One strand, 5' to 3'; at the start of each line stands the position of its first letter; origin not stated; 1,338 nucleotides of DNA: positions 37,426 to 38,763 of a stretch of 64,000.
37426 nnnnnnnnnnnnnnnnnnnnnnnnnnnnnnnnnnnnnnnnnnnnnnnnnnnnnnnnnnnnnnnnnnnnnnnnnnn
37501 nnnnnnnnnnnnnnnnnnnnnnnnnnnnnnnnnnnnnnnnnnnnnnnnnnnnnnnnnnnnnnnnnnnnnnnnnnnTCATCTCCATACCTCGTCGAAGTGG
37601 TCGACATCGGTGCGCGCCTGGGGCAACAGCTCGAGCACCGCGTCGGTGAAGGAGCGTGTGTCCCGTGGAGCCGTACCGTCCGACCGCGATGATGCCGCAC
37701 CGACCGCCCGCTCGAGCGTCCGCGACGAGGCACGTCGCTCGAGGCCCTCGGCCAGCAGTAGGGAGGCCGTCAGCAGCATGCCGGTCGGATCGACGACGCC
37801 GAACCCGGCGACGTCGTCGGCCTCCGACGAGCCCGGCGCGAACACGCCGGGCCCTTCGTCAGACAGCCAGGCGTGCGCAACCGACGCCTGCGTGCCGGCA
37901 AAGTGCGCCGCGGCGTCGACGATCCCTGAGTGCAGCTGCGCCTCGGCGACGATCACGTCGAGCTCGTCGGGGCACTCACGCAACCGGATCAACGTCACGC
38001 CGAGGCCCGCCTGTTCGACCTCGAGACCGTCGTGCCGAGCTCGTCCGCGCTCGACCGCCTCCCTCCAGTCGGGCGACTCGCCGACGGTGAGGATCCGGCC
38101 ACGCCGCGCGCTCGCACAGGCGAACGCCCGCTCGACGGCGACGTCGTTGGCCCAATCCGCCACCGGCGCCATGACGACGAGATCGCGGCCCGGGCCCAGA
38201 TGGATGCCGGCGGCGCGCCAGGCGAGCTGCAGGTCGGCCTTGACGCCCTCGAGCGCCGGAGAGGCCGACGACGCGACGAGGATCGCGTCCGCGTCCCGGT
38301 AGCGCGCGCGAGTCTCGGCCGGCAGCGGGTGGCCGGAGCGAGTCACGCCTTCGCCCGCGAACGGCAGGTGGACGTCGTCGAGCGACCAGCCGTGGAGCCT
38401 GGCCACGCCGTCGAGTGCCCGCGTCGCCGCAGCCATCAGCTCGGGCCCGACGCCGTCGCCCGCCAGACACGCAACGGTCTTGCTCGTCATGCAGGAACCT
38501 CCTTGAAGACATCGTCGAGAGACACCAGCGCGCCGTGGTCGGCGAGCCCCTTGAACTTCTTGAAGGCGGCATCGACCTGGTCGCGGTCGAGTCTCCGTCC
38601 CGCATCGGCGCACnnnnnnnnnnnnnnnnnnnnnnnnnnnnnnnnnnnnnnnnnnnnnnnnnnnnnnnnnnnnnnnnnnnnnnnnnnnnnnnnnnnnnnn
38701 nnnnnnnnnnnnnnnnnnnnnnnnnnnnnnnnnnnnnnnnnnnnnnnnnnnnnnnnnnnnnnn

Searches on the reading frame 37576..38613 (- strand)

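Call 10: search_protein_families(library=ncbifam, proteins=[window:37576-38613:-], max_evalue=1e-10)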
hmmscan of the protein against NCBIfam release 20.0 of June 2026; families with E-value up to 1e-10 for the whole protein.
window:37576-38613:- (345 aa): 7 families
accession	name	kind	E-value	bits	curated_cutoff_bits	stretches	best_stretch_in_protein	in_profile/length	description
TIGR00169.1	leuB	equivalog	1.1e-25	90.4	353.2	2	47-122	2-77/349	3-isopropylmalate dehydrogenase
NF002898.0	PRK03437.1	equivalog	3.3e-19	69.3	393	0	182-330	196-345/347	3-isopropylmalate dehydrogenase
TIGR02089.1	TTC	equivalog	2.6e-17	62.8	470.4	0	163-328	173-350/352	tartrate dehydrogenase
TIGR02088.1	LEU3_arch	subfamily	1e-15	57.8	409.8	0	188-304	183-297/324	isopropylmalate/isohomocitrate dehydrogenases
NF006048.0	PRK08194.1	equivalog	1.6e-14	53.8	501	0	43-119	2-79/352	tartrate dehydrogenase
NF040855.1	iso_homocit_dh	equivalog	1e-11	44.7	680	0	154-345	146-332/345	isocitrate--homoisocitrate dehydrogenase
NF040626.1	AksF2_Meth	equivalog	2.4e-11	43.5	540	0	209-305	206-300/333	homoisocitrate dehydrogenase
